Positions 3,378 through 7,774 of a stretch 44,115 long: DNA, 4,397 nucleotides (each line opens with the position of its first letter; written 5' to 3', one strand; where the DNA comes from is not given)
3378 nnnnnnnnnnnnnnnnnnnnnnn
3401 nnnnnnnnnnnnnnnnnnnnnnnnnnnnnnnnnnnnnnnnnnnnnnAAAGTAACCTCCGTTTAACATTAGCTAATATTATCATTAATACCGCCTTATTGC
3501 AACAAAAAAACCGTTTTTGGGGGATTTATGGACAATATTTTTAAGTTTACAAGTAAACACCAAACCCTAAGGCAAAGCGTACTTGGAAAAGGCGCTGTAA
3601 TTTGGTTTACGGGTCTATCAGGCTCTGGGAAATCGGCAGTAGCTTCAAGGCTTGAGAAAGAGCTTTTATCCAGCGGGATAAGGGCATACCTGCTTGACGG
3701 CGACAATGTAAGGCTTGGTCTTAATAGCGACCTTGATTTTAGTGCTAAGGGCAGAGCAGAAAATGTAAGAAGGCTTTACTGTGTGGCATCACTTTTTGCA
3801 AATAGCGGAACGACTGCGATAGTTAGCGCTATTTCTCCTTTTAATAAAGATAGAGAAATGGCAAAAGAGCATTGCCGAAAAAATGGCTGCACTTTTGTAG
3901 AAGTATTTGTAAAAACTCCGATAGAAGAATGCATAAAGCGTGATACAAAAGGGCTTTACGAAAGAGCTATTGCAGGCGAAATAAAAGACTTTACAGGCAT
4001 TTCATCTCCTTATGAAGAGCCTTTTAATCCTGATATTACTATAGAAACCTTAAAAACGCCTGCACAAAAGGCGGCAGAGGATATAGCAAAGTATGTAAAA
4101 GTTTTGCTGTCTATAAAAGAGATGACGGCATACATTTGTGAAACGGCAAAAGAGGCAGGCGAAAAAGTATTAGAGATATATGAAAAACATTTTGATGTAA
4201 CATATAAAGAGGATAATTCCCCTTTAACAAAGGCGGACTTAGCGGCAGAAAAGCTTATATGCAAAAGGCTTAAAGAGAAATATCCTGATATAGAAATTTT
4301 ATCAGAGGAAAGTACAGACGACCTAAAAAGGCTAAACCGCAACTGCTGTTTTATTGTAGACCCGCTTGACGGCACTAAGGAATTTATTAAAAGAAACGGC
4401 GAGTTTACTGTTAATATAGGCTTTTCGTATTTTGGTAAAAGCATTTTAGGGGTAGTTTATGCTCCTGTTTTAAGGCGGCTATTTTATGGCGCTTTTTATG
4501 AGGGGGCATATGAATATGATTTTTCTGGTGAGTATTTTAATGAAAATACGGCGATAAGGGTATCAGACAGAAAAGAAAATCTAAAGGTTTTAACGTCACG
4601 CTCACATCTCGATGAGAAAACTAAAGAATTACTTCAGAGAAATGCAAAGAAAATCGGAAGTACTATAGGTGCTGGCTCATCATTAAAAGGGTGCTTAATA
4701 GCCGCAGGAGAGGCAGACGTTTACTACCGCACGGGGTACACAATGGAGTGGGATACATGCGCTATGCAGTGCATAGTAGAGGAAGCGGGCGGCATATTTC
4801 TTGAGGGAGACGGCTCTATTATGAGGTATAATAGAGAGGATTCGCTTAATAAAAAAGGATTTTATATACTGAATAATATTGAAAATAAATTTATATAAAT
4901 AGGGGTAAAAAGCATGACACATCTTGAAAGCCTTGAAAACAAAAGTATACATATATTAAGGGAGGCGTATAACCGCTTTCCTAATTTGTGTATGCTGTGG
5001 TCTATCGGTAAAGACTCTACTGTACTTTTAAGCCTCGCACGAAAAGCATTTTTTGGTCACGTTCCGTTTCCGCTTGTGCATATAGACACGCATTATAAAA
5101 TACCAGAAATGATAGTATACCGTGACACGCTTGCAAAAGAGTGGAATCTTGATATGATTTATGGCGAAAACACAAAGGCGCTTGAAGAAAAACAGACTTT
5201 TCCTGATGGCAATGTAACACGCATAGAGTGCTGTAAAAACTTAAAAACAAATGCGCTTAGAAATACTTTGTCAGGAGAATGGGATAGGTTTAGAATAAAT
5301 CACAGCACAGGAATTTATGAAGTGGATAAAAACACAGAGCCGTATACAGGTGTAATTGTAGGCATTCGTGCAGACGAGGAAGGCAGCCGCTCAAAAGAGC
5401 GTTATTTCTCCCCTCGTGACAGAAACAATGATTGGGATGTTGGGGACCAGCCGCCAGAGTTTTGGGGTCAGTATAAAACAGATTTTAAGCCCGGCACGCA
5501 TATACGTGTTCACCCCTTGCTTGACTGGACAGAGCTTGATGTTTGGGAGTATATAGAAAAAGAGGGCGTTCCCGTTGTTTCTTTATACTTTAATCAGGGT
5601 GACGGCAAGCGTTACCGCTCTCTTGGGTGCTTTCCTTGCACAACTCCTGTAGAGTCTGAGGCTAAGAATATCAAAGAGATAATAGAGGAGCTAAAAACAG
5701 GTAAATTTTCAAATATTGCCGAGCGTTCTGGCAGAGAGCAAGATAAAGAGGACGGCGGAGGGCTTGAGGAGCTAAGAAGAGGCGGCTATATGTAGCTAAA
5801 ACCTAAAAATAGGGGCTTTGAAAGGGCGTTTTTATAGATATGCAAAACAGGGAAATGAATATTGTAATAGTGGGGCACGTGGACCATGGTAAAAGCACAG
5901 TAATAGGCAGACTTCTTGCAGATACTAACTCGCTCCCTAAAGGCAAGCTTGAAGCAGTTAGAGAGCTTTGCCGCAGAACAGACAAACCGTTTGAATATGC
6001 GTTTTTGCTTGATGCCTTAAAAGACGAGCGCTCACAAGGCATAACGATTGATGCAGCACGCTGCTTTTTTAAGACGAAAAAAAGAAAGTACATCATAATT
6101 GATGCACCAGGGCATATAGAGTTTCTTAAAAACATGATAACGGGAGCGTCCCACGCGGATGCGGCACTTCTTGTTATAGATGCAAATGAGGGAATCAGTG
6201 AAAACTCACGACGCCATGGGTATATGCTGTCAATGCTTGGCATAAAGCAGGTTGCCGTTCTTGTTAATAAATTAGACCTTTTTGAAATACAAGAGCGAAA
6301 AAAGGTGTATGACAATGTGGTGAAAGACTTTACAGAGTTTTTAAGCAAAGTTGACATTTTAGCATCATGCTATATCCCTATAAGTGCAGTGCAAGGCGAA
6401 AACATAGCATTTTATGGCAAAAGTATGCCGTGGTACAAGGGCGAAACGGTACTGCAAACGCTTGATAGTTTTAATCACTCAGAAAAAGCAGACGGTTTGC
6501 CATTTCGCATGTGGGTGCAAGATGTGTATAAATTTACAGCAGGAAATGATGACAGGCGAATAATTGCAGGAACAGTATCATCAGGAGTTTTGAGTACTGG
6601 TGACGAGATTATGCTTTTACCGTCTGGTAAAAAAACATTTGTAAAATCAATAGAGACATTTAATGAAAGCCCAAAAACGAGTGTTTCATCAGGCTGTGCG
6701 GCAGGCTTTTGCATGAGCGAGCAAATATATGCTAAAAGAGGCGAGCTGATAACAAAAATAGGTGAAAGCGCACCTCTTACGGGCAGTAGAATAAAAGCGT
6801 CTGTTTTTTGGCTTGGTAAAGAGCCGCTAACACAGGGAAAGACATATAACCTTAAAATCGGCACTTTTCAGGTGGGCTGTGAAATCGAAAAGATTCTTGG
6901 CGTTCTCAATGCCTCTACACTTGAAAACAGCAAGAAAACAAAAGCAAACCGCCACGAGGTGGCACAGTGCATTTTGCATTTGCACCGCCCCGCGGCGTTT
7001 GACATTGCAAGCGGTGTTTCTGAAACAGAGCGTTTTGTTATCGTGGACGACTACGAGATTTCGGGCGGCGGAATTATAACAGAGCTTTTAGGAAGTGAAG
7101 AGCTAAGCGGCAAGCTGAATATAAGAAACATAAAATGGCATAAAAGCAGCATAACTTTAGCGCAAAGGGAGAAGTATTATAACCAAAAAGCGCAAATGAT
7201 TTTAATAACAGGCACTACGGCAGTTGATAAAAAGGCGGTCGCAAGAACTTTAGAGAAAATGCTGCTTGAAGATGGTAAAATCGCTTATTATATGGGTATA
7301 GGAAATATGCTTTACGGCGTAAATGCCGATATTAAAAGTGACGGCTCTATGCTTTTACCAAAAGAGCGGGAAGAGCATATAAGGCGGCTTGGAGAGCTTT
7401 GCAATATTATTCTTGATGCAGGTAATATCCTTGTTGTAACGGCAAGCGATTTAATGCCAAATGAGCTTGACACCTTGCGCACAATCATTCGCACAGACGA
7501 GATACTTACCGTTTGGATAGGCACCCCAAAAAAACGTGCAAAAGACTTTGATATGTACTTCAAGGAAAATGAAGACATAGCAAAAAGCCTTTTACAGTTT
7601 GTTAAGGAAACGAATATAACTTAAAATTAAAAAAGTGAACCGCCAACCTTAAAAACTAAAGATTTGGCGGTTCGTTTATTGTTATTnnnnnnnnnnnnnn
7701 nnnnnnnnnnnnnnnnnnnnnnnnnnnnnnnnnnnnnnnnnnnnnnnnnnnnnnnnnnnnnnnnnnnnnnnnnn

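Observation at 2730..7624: Stand-alone sulfation module: a small cytoplasmic sulfotransferase divergent from a complete PAPS-synthesis and PAP-recycling operon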

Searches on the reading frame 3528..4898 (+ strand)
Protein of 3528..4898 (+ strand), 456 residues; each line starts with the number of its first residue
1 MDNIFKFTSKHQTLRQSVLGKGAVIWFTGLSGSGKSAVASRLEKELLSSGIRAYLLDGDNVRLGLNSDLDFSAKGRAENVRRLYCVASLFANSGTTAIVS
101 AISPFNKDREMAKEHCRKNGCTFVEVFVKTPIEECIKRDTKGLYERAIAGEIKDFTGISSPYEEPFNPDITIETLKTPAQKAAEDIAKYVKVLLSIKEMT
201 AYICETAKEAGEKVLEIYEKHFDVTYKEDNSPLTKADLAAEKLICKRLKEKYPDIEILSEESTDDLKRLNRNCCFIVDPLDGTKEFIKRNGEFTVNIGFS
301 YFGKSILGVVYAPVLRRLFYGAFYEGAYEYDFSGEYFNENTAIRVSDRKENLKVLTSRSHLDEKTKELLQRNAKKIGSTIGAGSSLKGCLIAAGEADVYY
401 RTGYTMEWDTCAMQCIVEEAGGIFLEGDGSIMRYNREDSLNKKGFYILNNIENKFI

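Call 3: search_protein_families(library=pfam, proteins=[window:3528-4898:+], max_evalue=0.01)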
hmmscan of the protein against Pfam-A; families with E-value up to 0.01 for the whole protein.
window:3528-4898:+ (456 aa): 5 families
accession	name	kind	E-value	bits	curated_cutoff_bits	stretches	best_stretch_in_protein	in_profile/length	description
PF01583.26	APS_kinase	-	2e-59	200.4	21.1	1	21-172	1-151/152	Adenylylsulphate kinase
PF00459.30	Inositol_P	-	3.2e-51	174.8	27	1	197-436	3-242/271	Inositol monophosphatase family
PF13671.12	AAA_33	-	8.1e-08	33.1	27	1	24-139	1-115/143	AAA domain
PF08433.16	KTI12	-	0.00033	20.7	22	1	25-172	4-153/271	Chromatin associated protein KTI12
PF13238.12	AAA_18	-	0.00092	20.1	29.4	1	25-138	1-107/128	AAA domain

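Call 4: search_protein_families(library=ncbifam, proteins=[window:3528-4898:+], max_evalue=0.01)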
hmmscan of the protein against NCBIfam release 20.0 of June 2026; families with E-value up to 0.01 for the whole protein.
window:3528-4898:+ (456 aa): 17 families
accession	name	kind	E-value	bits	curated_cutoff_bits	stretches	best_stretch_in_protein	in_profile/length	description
TIGR01331.1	bisphos_cysQ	equivalog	2.2e-71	240.4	228.8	1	201-446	3-247/250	3'(2'),5'-bisphosphate nucleotidase CysQ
NF004035.0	PRK05506.1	subfamily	4.4e-62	210.2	715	1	18-191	456-627/632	bifunctional sulfate adenylyltransferase subunit 1/adenylylsulfate kinase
TIGR00455.1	apsK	equivalog_domain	1.4e-61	207.4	138.7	1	18-189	14-183/184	adenylyl-sulfate kinase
NF003013.0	PRK03846.1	subfamily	2.2e-60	203.8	163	1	17-191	23-195/202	adenylyl-sulfate kinase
NF008182.0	PRK10931.1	equivalog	3.2e-54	183.6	379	1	200-446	2-242/246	3'(2'),5'-bisphosphate nucleotidase CysQ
NF002059.0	PRK00889.1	subfamily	1.4e-52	178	244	1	21-190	4-169/177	adenylyl-sulfate kinase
NF004040.0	PRK05537.1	equivalog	7e-50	170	669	1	20-191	394-565/572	bifunctional sulfate adenylyltransferase/adenylylsulfate kinase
TIGR02067.1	his_9_HisN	equivalog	1.7e-33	116.2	275.15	1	202-430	4-227/252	histidinol-phosphatase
NF004041.0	PRK05541.1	subfamily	3.7e-31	108.5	127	1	21-188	6-168/176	adenylyl-sulfate kinase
NF008027.1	PRK10757.1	equivalog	4e-19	68.6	332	1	200-426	5-229/267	inositol-1-monophosphatase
NF009321.0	PRK12676.1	equivalog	4.4e-18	65.3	264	1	198-436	9-238/264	bifunctional fructose-bisphosphatase/inositol-phosphate phosphatase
TIGR01330.1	bisphos_HAL2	equivalog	1.4e-17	63.6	267.05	2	210-268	19-81/359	3'(2'),5'-bisphosphate nucleotidase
NF010678.0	PRK14076.1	equivalog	7.2e-07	28.5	493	1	228-450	37-272/570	bifunctional NADP phosphatase/NAD kinase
TIGR03574.1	selen_PSTK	equivalog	1.9e-05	24.3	290.5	1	25-141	2-115/249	L-seryl-tRNA(Sec) kinase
NF006786.0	PRK09293.3-3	subfamily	0.0038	16.5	428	0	234-290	44-100/286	class 1 fructose-bisphosphatase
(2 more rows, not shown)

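Call 66: find_homologous_proteins(query=window:3528-4898:+, max_evalue=1e-40)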
Query window:3528-4898:+ (456 aa): 4829 proteins with E <= 1e-40 among 8000 candidates; the best 120 are listed.
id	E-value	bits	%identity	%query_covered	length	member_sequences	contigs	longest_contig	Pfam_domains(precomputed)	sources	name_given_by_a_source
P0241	0.0e+0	1018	99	100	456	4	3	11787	PF00459.31,PF13671.13,PF01583.27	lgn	-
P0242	3.8e-255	865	83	100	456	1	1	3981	PF00459.31,PF13671.13,PF01583.27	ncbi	-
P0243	9.2e-252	854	82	100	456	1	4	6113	PF00459.31,PF13671.13,PF01583.27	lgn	-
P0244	6.2e-251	851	82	100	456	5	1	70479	PF00459.31,PF13671.13,PF01583.27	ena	-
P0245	1.8e-248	843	81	100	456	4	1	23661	PF00459.31,PF13671.13,PF08433.17,PF01583.27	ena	-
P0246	3.1e-242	822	80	100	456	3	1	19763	PF00459.31,PF13671.13,PF01583.27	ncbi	-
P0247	3.4e-203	694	68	100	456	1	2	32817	PF00459.31,PF13671.13,PF01583.27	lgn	-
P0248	4.3e-198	677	67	100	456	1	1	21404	PF00459.31,PF01583.27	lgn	-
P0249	1.9e-194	665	64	100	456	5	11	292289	PF00459.31,PF13671.13,PF01583.27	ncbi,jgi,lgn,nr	ncbi:MAG: putative adenylyl-sulfate kinase [Firmicutes bacterium ADurb.Bin300]|nr:MAG: putative aden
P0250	3.8e-192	657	63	100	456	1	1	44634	PF00459.31,PF01583.27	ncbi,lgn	-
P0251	5.8e-173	594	59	100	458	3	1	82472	PF00459.31,PF13671.13,PF01583.27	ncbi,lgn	-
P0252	1.8e-166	573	58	100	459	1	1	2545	PF00459.31,PF13671.13,PF01583.27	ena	-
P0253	3.0e-165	568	59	97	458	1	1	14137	PF00459.31,PF13671.13,PF01583.27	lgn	-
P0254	7.5e-165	567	56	100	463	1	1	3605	PF00459.31,PF13671.13,PF01583.27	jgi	-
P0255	3.9e-164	565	58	100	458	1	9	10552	PF00459.31,PF13671.13,PF01583.27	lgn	-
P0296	1.3e-147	510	53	100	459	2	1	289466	PF00459.31,PF13671.13,PF08433.17,PF01583.27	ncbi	-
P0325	4.9e-140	485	51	100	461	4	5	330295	PF00459.31,PF13671.13,PF01583.27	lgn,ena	-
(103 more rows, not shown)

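Call 67: find_encoding_contigs(protein=P0325, flank=10000, max_places=1)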
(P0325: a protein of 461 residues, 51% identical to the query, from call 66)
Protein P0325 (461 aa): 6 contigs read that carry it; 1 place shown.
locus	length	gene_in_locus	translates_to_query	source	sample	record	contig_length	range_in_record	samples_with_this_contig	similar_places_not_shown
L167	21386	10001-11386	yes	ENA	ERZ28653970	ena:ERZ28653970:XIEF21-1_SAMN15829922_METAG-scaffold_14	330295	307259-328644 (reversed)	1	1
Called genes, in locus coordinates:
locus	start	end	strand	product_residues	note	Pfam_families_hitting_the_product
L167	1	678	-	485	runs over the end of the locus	PF01120:Alpha_L_fucos, PF16757:Fucosidase_C (weak)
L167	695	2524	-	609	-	PF02844:GARS_N, PF01071:GARS_A, PF02222:ATP-grasp (weak), PF02786:CPSase_L_D2 (faint), PF02843:GARS_C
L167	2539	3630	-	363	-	PF01926:MMR_HSR1, PF02421:FeoB_N, PF06071:YchF-GTPase_C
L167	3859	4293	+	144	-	PF02590:SPOUT_MTase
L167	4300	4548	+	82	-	PF12637:TSCPD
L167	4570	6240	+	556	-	PF02878:PGM_PMM_I, PF02879:PGM_PMM_II, PF02880:PGM_PMM_III, PF00408:PGM_PMM_IV (weak)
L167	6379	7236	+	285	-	PF14471:DUF4428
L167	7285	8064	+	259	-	PF08282:Hydrolase_3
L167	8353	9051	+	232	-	-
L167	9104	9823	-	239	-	PF00685:Sulfotransfer_1 (weak), PF13469:Sulfotransfer_3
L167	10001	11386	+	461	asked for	PF01583:APS_kinase, PF13671:AAA_33, PF00459:Inositol_P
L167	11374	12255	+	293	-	PF01507:PAPS_reduct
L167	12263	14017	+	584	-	PF00009:GTP_EFTU, PF01926:MMR_HSR1 (faint), PF03144:GTP_EFTU_D2, PF22594:GTP-eEF1A_C, PF01583:APS_kinase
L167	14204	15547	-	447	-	PF03448:MgtE_N, PF00571:CBS, PF01769:MgtE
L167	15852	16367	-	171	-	PF01613:Flavin_Reduct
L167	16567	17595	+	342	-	PF01116:F_bP_aldolase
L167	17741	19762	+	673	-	PF01055:Glyco_hydro_31_2nd, PF21365:Glyco_hydro_31_3rd, PF17137:DUF5110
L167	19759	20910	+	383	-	PF01411:tRNA-synt_2c (weak), PF07973:tRNA_SAD, PF02272:DHHA1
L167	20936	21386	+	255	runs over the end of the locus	PF00106:adh_short, PF01370:Epimerase (weak), PF08659:KR, PF13561:adh_short_C2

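Call 68: find_encoding_contigs(protein=P0296, flank=10000, max_places=1)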
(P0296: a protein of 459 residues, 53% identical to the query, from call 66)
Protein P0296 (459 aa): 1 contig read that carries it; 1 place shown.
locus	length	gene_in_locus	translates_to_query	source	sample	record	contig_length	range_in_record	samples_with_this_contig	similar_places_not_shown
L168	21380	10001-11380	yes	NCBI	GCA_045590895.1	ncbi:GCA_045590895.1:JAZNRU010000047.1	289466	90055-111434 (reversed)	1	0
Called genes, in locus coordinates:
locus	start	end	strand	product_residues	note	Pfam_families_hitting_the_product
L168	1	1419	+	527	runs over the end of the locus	PF00078:RVT_1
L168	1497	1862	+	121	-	PF14198:TnpV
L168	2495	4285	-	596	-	-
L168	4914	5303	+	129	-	PF19615:DUF6120, PF22564:HAAS (weak)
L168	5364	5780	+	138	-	PF19615:DUF6120, PF22564:HAAS (weak)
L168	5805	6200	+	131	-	PF19615:DUF6120, PF22564:HAAS (weak)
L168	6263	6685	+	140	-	PF19615:DUF6120, PF22564:HAAS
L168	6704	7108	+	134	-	PF19615:DUF6120, PF22564:HAAS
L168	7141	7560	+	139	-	PF19615:DUF6120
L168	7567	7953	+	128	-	PF19615:DUF6120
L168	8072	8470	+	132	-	PF19615:DUF6120 (weak), PF22564:HAAS (weak)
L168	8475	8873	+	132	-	PF19615:DUF6120 (weak)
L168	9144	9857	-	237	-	PF13469:Sulfotransfer_3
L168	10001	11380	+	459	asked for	PF01583:APS_kinase, PF08433:KTI12 (weak), PF13671:AAA_33 (weak), PF00459:Inositol_P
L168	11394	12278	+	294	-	PF01507:PAPS_reduct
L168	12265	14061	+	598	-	PF00009:GTP_EFTU, PF01926:MMR_HSR1 (faint), PF03144:GTP_EFTU_D2 (weak), PF22594:GTP-eEF1A_C, PF01583:APS_kinase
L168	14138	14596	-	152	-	PF02870:Methyltransf_1N, PF01035:DNA_binding_1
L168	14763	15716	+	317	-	PF02129:Peptidase_S15 (faint), PF00561:Abhydrolase_1, PF12146:Hydrolase_4 (weak), PF12697:Abhydrolase_6 (weak), PF00326:Peptidase_S9 (weak)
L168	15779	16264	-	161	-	PF12836:HHH_3, PF00633:HHH, PF14520:HHH_5 (faint)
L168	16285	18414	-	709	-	PF12773:DZR (weak), PF13240:Zn_Ribbon_1 (faint), PF26550:Tricorn_2nd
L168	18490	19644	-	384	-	PF00916:Sulfate_transp (faint)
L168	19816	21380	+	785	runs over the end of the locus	PF17132:Glyco_hydro_106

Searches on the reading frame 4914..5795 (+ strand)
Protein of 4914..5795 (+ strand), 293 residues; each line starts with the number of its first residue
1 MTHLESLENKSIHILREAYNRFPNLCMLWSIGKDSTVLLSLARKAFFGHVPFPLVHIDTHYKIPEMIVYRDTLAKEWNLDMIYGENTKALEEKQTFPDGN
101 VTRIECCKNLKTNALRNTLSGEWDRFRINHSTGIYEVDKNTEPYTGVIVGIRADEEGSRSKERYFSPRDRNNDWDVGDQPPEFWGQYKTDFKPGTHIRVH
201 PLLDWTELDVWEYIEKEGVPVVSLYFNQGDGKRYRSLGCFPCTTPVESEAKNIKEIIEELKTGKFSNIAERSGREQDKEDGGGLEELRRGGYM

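Call 3: search_protein_families(library=pfam, proteins=[window:4914-5795:+], max_evalue=0.01)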
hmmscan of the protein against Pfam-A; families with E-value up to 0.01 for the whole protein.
window:4914-5795:+ (293 aa): 1 family
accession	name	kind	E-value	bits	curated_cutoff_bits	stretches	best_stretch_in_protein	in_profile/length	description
PF01507.26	PAPS_reduct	-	3.8e-40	138.2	22.5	1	25-245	2-175/175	Phosphoadenosine phosphosulfate reductase domain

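Call 4: search_protein_families(library=ncbifam, proteins=[window:4914-5795:+], max_evalue=0.01)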
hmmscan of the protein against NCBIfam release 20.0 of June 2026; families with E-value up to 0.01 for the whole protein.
window:4914-5795:+ (293 aa): 14 families
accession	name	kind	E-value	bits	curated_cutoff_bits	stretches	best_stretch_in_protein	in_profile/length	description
NF003587.0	PRK05253.1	subfamily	4.1e-104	348.1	195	1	1-293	6-301/301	sulfate adenylyltransferase subunit CysD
NF009214.0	PRK12563.1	equivalog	1.9e-71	241.1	413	2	1-228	21-227/317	sulfate adenylyltransferase subunit CysD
TIGR02039.1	CysD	subfamily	5e-71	239.7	396.6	2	4-228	1-204/294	sulfate adenylyltransferase, small subunit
NF002537.0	PRK02090.1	equivalog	1.8e-18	67.1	154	2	195-251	170-221/244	phosphoadenylyl-sulfate reductase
NF006327.0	PRK08557.1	equivalog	2.3e-13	49.7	366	2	196-260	313-372/415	hypothetical protein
TIGR02055.1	APS_reductase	subfamily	4.9e-13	49.3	235.3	1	189-250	119-175/194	adenylylsulfate reductase, thioredoxin dependent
NF006351.0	PRK08576.1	equivalog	2.6e-12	46.1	290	1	3-120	217-327/436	hypothetical protein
NF010367.0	PRK13795.1-2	equivalog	1.4e-11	43.6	456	2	190-265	369-438/584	hypothetical protein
NF010366.0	PRK13795.1-1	equivalog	2.8e-11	42.3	745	2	3-114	243-358/667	hypothetical protein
TIGR02057.1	PAPS_reductase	equivalog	7.6e-11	42.3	254.2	1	196-250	157-206/224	phosphoadenosine phosphosulfate reductase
TIGR00434.1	cysH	subfamily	1e-10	41.9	165.1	1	196-249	146-194/214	phosophoadenylyl-sulfate reductase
NF010368.0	PRK13795.1-3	equivalog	4.3e-08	31.9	588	1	195-261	378-439/635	hypothetical protein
NF010369.0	PRK13795.1-4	equivalog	1.4e-05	23.5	1086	0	196-261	387-447/633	hypothetical protein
TIGR00424.1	APS_reduc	equivalog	3.1e-05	22.8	553.2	1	193-247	251-300/464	5'-adenylylsulfate reductase, thioredoxin-independent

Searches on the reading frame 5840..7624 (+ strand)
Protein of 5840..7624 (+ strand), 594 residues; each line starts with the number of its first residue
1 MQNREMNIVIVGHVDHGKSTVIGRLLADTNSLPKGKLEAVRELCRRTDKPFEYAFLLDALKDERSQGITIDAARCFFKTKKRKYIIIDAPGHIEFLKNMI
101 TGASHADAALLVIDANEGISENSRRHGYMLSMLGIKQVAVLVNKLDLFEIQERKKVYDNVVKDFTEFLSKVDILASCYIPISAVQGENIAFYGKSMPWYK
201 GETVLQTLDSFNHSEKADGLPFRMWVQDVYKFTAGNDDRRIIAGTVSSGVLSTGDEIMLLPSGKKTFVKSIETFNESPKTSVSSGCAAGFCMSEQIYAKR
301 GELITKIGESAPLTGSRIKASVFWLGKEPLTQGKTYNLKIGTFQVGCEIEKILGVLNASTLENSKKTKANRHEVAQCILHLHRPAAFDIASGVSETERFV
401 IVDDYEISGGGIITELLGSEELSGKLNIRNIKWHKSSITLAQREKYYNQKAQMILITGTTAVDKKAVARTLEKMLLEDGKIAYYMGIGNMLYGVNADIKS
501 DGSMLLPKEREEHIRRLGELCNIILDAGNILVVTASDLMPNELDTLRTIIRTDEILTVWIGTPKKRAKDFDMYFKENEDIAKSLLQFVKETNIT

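Call 3: search_protein_families(library=pfam, proteins=[window:5840-7624:+], max_evalue=0.01)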
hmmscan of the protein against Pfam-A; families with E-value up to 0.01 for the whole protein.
window:5840-7624:+ (594 aa): 6 families
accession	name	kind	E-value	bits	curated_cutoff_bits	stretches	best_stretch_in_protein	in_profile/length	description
PF00009.33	GTP_EFTU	-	9.4e-46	156.2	26.5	1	5-209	3-183/188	Elongation factor Tu GTP binding domain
PF22594.2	GTP-eEF1A_C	-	1.6e-14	54.5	27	1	318-414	2-101/101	GTP-eEF1A C-terminal domain-like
PF01583.26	APS_kinase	-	2.3e-08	34.6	21.1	1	452-571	3-118/152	Adenylylsulphate kinase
PF03144.31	GTP_EFTU_D2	-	1.9e-07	31.9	30.3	1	240-290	2-56/73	Elongation factor Tu domain 2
PF01926.29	MMR_HSR1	-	2.4e-07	31.3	21.9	1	65-143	29-112/113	50S ribosome-binding GTPase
PF00350.29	Dynamin_N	-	0.0025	18.3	27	0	8-28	1-21/168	Dynamin family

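Call 4: search_protein_families(library=ncbifam, proteins=[window:5840-7624:+], max_evalue=0.01)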
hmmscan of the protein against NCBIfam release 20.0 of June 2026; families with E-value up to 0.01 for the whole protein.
window:5840-7624:+ (594 aa): 44 families (the best 25 are shown)
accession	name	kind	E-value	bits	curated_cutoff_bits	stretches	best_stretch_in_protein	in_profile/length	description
NF004035.0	PRK05506.1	subfamily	1.5e-127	426.6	715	1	6-571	25-575/632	bifunctional sulfate adenylyltransferase subunit 1/adenylylsulfate kinase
TIGR02034.1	CysN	subfamily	2.2e-98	330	336.1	1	8-405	3-396/406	sulfate adenylyltransferase, large subunit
NF003478.0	PRK05124.1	equivalog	2.4e-97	326.5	590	1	5-428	27-447/475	sulfate adenylyltransferase subunit CysN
NF008969.0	PRK12317.1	subfamily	9.6e-85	284.7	502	1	2-415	4-420/426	elongation factor 1-alpha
TIGR00483.1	EF-1_alpha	equivalog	1.4e-75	254.4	540.1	1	3-416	5-422/427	translation elongation factor EF-1 subunit alpha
NF000766.0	PRK00049.1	subfamily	5.3e-36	124.3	449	1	4-328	11-317/396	elongation factor Tu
NF009373.0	PRK12736.1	subfamily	1.2e-35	123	452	1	5-328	12-315/394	elongation factor Tu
TIGR00475.1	selB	equivalog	1.8e-34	119.4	242.25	1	59-339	27-286/581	selenocysteine-specific translation elongation factor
NF009372.0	PRK12735.1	subfamily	8e-33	113.8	479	1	4-328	11-317/396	elongation factor Tu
TIGR00485.1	EF-Tu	equivalog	1.9e-31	109.2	522.4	1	5-328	12-315/394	elongation factor Tu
TIGR03680.1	eif2g_arch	equivalog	1.2e-25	90.5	514.5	1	3-265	3-255/407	translation initiation factor IF-2 subunit gamma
NF003077.0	PRK04000.1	equivalog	1.4e-24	87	315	1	3-265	7-259/412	translation initiation factor IF-2 subunit gamma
NF003013.0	PRK03846.1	subfamily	1.8e-18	66.9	163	1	428-566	5-138/202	adenylyl-sulfate kinase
TIGR01394.1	TypA_BipA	equivalog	1.4e-16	59.8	757.3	1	7-267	3-243/594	translational GTPase TypA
TIGR01393.1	lepA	equivalog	3.5e-16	58.7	533.9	1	6-190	4-169/595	translation elongation factor 4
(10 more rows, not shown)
